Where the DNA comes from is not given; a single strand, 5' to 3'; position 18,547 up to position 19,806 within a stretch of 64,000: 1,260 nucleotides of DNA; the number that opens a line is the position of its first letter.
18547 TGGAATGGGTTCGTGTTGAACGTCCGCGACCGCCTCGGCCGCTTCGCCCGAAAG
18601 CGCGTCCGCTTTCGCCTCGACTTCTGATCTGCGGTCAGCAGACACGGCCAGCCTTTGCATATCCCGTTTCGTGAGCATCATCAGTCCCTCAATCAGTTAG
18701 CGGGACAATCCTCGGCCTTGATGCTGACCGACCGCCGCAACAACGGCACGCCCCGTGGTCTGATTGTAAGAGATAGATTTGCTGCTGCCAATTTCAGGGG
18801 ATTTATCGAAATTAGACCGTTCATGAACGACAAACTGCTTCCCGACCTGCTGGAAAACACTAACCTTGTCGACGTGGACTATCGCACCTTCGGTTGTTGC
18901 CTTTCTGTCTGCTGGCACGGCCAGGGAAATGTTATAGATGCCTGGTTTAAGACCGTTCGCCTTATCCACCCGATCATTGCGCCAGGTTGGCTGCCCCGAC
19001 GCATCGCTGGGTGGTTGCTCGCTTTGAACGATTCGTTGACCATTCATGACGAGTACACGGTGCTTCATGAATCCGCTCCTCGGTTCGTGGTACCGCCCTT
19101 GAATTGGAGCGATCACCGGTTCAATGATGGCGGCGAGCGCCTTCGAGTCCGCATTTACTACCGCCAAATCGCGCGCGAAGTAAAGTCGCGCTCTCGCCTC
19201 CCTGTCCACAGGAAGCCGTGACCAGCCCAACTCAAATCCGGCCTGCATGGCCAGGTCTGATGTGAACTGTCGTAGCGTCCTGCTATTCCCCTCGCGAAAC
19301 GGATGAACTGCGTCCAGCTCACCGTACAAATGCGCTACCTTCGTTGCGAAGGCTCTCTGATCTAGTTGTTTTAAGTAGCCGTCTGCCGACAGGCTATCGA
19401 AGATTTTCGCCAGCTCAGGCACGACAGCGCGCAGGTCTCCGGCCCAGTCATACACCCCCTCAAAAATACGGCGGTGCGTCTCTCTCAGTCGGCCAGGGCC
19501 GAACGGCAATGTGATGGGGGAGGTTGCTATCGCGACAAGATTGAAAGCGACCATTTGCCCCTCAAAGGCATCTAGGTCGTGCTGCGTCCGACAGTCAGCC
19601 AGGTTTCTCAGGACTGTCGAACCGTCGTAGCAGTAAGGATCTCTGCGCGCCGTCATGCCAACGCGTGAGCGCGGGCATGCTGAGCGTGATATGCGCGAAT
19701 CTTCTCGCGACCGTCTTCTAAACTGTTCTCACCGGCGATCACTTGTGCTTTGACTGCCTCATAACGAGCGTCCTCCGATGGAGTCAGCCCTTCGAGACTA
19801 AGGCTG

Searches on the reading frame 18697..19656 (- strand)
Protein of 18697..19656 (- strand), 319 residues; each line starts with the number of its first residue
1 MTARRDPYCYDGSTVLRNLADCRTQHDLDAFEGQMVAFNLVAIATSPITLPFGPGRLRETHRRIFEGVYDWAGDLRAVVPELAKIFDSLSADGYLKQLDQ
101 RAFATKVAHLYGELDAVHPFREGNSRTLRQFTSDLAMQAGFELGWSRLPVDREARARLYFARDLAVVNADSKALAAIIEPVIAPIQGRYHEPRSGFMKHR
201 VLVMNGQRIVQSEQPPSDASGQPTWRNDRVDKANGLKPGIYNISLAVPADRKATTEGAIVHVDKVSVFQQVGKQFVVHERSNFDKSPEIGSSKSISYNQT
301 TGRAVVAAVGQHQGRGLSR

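Call 3: search_protein_families(library=pfam, proteins=[window:18697-19656:-], max_evalue=0.01)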
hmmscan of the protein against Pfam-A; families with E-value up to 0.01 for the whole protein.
window:18697-19656:- (319 aa): 2 families
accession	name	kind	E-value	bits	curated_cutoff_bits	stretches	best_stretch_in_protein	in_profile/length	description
PF18790.7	KfrB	-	1.7e-17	63.6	25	1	254-306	1-52/54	KfrB Domain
PF02661.23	Fic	-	1.2e-08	36.1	24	1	56-132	6-89/93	Fic/DOC family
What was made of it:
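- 18697..19656 (-): 319-aa Fic::KfrB fusion protein. Fic core is residues 1-~188, a low-confidence linker covers ~189-196, and complete KfrB is residues 197-319. Pfam Fic and KfrB hits (call 3).
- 18700..19068 (-): KfrB moiety (residues 197-319), equivalent to a whole stand-alone IncP KfrB. It starts at kfrB's own ATG (M197). Pfam PF18790 E 1.7e-17 (call 3).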

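Call 4: search_protein_families(library=ncbifam, proteins=[window:18697-19656:-], max_evalue=0.01)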
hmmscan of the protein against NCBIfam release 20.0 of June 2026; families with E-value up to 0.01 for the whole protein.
window:18697-19656:- (319 aa): 4 families
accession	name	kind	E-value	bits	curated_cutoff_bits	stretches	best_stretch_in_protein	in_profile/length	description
NF007672.0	PRK10347.1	equivalog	6.1e-27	94.6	181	1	3-156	7-173/200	putative adenosine monophosphate-protein transferase Fic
NF045983.1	ProtAdnltaseVbhT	equivalog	1.6e-22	80.3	800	1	4-152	6-169/419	type II toxin-antitoxin system protein adenylyltransferase VbhT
NF046029.1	ProtAdlyltaseNmFic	equivalog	2.9e-07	30.4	230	1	57-133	32-112/177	protein adenylyltransferase Fic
TIGR02613.1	mob_myst_B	hypoth_equivalog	3.2e-07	30.4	124.4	1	25-165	20-171/186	mobile mystery protein B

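Call 6: search_dna_similar(query=window:18697-19656:-, collection=plasmids, mode=protein, max_rows=40)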
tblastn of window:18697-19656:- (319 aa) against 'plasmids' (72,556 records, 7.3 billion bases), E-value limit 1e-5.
Records with a match: 1261; places in all: 1295; records where one place covers at least 80% of the query: 42.
Best place of each record, by identity: 60-80% 2; <60% 1259.
By first word of the organism name: Acinetobacter 237; uncultured 96; Xanthomonas 85; Escherichia 83; Campylobacter 78; Rhodococcus 60; Bacillus 48; Klebsiella 44; Prescottella 31; Pseudomonas 25; and 140 more.
By predicted mobility (MOB-suite, as given by PLSDB): conjugative 648; mobilizable 344; non-mobilizable 269.
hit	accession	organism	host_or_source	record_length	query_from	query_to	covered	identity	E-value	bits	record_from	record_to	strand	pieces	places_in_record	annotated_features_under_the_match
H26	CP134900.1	Escherichia coli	Homo sapiens,blood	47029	1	319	100%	48.0%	8e-97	320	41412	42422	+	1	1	KfrB domain-containing protein | antitoxin VbhA family protein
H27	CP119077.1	Klebsiella aerogenes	Pure isolate,soil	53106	1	319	100%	48.0%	1e-96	319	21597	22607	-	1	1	conjugal transfer protein TraO | antitoxin VbhA family protein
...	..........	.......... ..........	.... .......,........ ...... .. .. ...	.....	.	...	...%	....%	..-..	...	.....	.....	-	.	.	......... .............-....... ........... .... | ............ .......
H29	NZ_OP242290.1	Escherichia coli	Homo sapiens,stool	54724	1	319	100%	48.0%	1e-96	319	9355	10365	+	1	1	KfrB domain-containing protein | antitoxin VbhA family protein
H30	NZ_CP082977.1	Klebsiella pneumoniae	Homo sapiens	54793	1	319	100%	48.0%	1e-96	319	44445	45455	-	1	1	KfrB domain-containing protein | antitoxin VbhA family protein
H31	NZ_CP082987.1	Klebsiella pneumoniae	Homo sapiens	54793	1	319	100%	48.0%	1e-96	319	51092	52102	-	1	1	KfrB domain-containing protein | antitoxin VbhA family protein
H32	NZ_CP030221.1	Salmonella enterica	-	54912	1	319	100%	48.0%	1e-96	319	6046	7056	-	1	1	KfrB domain-containing protein | antitoxin VbhA family protein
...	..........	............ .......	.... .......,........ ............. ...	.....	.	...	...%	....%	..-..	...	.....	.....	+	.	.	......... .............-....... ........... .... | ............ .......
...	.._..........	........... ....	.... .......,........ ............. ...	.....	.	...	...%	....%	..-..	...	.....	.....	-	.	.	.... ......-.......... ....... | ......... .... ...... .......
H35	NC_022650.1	Escherichia coli JJ1886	-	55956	1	319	100%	48.0%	1e-96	319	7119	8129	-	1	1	KfrB domain-containing protein | antitoxin VbhA family protein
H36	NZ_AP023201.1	Escherichia coli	Homo sapiens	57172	1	319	100%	48.0%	1e-96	319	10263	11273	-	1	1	KfrB domain-containing protein | antitoxin VbhA family protein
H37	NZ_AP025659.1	Escherichia coli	Homo sapiens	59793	1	319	100%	48.0%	1e-96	319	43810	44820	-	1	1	KfrB domain-containing protein | antitoxin VbhA family protein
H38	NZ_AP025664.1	Escherichia coli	Homo sapiens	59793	1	319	100%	48.0%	1e-96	319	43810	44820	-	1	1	KfrB domain-containing protein | antitoxin VbhA family protein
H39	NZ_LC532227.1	Enterobacter hormaechei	Homo sapiens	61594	1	319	100%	48.0%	1e-96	319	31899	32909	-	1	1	KfrB domain-containing protein | antitoxin VbhA family protein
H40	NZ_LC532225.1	Enterobacter hormaechei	Homo sapiens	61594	1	319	100%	48.0%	1e-96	319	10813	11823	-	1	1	KfrB domain-containing protein | antitoxin VbhA family protein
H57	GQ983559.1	uncultured bacterium pAKD4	-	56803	4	319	99%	40.8%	7e-65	228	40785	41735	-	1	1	hypothetical protein | kfrB: KfrB stable inheritance protein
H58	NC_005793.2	Achromobacter denitrificans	-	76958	4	319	96%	42.2%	1e-54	239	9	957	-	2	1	Fic/DOC family protein | KfrB domain-containing protein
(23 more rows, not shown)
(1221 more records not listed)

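Call 7: get_annotated_region(hit=H35, flank=7000)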
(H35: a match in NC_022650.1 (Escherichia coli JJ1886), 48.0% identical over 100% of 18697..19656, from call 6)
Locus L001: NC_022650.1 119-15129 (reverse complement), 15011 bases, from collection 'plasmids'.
description: Escherichia coli JJ1886 plasmid pJJ1886_4, complete sequence
organism: Escherichia coli JJ1886 (NCBI taxid 1355100)
taxonomy: Bacteria; Pseudomonadota; Gammaproteobacteria; Enterobacterales; Enterobacteriaceae; Escherichia; Escherichia coli; Escherichia coli JJ1886
host: -; source: -; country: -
typing (MOB-suite, as given by PLSDB): conjugative; replicon rep_cluster_1368; relaxase MOBP; mating-pair formation MPF_T
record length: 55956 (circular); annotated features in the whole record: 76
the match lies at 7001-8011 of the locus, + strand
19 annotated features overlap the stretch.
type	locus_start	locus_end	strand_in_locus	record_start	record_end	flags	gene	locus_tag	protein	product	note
CDS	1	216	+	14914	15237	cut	kleE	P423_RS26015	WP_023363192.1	KleE stable inheritance protein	-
CDS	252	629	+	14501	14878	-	-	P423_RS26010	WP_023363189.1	hypothetical protein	-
CDS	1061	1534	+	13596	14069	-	-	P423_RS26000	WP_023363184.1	hypothetical protein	-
CDS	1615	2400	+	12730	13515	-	-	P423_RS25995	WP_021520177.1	toxic anion resistance protein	-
CDS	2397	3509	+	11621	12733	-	-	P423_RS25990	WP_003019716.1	toxic anion resistance protein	-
CDS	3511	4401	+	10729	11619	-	-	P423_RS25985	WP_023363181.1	hypothetical protein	-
CDS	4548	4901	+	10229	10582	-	-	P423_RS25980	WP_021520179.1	TrfB-related DNA-binding protein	-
CDS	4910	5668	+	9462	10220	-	-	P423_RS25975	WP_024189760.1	ParA family protein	-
CDS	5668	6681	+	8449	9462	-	-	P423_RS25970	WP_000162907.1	ParB/RepB/Spo0J family partition protein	GO:0007059 - chromosome segregation [Evidence IEA]; GO:0000910 - cytokinesis [Evidence IEA]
CDS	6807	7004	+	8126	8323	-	-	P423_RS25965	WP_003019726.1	antitoxin VbhA family protein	-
CDS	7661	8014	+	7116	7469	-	-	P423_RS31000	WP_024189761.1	KfrB domain-containing protein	-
CDS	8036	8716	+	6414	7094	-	-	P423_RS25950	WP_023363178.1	IncP plasmid survival protein KfrC family protein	-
CDS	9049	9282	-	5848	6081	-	-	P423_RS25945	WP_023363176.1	hypothetical protein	-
CDS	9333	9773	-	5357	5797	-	-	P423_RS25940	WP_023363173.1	conjugal transfer protein TraM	-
CDS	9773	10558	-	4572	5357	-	-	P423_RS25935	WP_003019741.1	conjugal transfer protein TraL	-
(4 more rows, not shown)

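Call 8: get_annotated_region(hit=H57, flank=6000)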
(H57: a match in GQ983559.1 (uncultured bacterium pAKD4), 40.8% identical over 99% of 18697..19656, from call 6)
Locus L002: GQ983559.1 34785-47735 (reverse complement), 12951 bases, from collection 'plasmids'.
description: Uncultured bacterium pAKD4 plasmid pAKD4, complete sequence
organism: uncultured bacterium pAKD4 (NCBI taxid 743682)
taxonomy: Bacteria; ; ; ; ; ; uncultured bacterium pAKD4
host: -; source: -; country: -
typing (MOB-suite, as given by PLSDB): conjugative; replicon rep_cluster_1431; relaxase MOBP; mating-pair formation MPF_T
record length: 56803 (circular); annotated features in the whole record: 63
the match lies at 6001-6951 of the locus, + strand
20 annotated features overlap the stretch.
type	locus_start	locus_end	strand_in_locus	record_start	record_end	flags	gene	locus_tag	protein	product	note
CDS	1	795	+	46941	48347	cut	klcB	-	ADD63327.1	KlcB stable inheritance protein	-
CDS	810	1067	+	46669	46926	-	korC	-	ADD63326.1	KorC transcriptional repressor protein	-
CDS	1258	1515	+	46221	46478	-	kleA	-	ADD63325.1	KleA stable inheritance protein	-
CDS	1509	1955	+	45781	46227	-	kleE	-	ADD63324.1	KleE stable inheritance protein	-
CDS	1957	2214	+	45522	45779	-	kleF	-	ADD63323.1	KleF stable inheritance protein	-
CDS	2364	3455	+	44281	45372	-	incC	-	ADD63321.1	IncC plasmid partitioning protein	-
CDS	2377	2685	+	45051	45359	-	korA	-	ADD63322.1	KorA transcriptional repressor protein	-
CDS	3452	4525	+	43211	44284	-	korB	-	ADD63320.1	KorB transcriptional repressor protein/plasmid partitioning protein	-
CDS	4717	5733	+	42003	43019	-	kfrA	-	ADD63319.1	KfrA regulatory protein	-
CDS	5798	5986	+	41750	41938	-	-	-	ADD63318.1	hypothetical protein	-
CDS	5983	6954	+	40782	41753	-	-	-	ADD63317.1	hypothetical protein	-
CDS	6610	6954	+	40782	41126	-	kfrB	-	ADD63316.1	KfrB stable inheritance protein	-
CDS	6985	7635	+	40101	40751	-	kfrC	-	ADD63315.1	KfrC stable inheritance protein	-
CDS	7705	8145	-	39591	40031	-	traM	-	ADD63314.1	TraM conjugative transfer protein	-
CDS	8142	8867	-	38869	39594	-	traL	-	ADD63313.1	TraL conjugative transfer protein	-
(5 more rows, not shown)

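Call 9: get_annotated_region(hit=H58, flank=6000)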
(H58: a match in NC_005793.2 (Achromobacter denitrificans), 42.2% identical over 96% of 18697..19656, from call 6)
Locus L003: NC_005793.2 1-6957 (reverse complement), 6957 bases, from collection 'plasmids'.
description: Achromobacter denitrificans plasmid pEST4011, complete sequence
organism: Achromobacter denitrificans (NCBI taxid 32002)
taxonomy: Bacteria; Pseudomonadota; Betaproteobacteria; Burkholderiales; Alcaligenaceae; Achromobacter; Achromobacter denitrificans
host: -; source: -; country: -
typing (MOB-suite, as given by PLSDB): conjugative; replicon rep_cluster_1431; relaxase MOBP; mating-pair formation MPF_T
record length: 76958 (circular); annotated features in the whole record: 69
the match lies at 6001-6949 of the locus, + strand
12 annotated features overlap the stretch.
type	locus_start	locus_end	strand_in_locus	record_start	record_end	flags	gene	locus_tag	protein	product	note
CDS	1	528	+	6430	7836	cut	-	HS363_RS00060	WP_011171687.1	hypothetical protein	-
CDS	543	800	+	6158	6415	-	-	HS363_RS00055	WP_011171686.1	transcriptional repressor protein KorC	-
CDS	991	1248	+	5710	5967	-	kleA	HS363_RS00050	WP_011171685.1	stable inheritance protein KleA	-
CDS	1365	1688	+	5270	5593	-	kleE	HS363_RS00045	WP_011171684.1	KleE stable inheritance protein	-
CDS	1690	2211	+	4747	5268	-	-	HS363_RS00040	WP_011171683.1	DUF2761 domain-containing protein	-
CDS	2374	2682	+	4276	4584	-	-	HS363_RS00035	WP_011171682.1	TrfB-related DNA-binding protein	-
CDS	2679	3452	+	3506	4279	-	-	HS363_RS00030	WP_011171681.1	ParA family protein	-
CDS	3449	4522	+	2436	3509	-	-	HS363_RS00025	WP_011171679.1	ParB/RepB/Spo0J family partition protein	GO:0007059 - chromosome segregation [Evidence IEA]; GO:0000910 - cytokinesis [Evidence IEA]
CDS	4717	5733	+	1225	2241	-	-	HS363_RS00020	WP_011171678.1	DNA-binding protein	-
CDS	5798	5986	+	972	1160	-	-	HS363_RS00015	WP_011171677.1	antitoxin VbhA family protein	-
CDS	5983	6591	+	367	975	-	-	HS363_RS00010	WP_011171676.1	Fic/DOC family protein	-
CDS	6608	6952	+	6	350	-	-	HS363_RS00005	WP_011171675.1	KfrB domain-containing protein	-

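Call 11: search_solved_structures(query=window:18697-19656:-, max_evalue=0.01, show_alignments=2)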
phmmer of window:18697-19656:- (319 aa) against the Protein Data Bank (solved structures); distinct sequences matched with E-value up to 0.01: 30.
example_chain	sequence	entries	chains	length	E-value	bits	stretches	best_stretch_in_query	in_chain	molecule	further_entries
8wt0_A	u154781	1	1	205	2.3e-22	82.7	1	5-154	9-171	Cell filamentation protein Fic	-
5jfz_A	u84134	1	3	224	7.8e-21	77.7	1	5-153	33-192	Probable adenosine monophosphate-protein transferase fic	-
3zcb_A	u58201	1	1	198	1.2e-20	77.1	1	5-158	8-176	ADENOSINE MONOPHOSPHATE-PROTEIN TRANSFERASE VBHT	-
3shg_A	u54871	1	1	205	1.3e-20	77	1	5-158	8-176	VbhT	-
5jff_A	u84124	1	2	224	2.4e-20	76.1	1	5-153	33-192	Probable adenosine monophosphate-protein transferase fic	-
3zc7_A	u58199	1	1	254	2.9e-20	75.8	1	5-158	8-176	ADENOSINE MONOPHOSPHATE-PROTEIN TRANSFERASE VBHT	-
4lu4_A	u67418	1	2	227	3.9e-11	45.8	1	79-156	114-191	Putative cell filamentation protein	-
4n67_A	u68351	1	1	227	7.4e-11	44.9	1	79-156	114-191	Putative cell filamentation protein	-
2vza_A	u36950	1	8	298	1.9e-10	43.6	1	82-179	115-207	CELL FILAMENTATION PROTEIN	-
5nh2_A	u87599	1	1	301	1.9e-10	43.6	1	82-179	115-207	Adenosine monophosphate-protein transferase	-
2jk8_A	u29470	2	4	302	2e-10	43.5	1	82-179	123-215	PUTATIVE CELL FILAMENTATION PROTEIN (BEPA PROTEIN) | CELL FILAMENTATION PROTEIN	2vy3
5eu0_A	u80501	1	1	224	3.2e-09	39.6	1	91-163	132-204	Bartonella effector protein (Bep) substrate of VirB T4SS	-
4nps_A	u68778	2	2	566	7e-09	38.5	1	89-164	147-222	Bartonella effector protein (Bep) substrate of VirB T4SS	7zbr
4py3_A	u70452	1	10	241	2.1e-08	36.9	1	81-156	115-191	Bartonella effector protein (Bep) substrate of VirB T4SS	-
4wgj_A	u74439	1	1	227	1.4e-07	34.2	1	80-152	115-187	BepC protein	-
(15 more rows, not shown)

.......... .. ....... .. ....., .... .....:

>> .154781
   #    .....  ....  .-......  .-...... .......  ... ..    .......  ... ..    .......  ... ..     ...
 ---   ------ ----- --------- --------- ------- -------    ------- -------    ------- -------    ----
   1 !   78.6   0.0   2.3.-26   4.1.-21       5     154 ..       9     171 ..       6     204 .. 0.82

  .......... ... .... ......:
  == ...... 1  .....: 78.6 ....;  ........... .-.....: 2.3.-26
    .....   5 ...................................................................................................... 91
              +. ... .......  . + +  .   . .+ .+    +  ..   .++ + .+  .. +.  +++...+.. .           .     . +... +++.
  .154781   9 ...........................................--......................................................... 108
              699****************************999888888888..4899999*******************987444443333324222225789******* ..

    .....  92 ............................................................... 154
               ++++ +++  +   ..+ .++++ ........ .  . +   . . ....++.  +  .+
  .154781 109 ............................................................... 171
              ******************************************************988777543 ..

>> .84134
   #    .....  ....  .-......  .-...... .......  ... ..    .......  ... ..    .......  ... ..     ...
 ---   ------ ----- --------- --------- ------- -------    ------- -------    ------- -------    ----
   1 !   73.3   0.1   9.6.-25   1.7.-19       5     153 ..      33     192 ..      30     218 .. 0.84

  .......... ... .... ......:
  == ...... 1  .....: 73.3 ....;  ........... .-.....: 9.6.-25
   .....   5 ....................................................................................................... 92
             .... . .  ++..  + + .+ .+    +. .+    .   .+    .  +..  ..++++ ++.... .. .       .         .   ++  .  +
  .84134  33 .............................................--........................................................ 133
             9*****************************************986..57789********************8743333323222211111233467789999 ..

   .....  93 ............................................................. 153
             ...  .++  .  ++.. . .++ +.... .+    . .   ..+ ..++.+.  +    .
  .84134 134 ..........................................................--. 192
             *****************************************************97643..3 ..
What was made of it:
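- Checked: Pfam Fic scores 36.1 bits (cut-off 24), Pfam KfrB 63.6 bits (cut-off 25), and phmmer to solved FicT-type structures gives E 1e-20 to 2e-22 (calls 3, 11).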
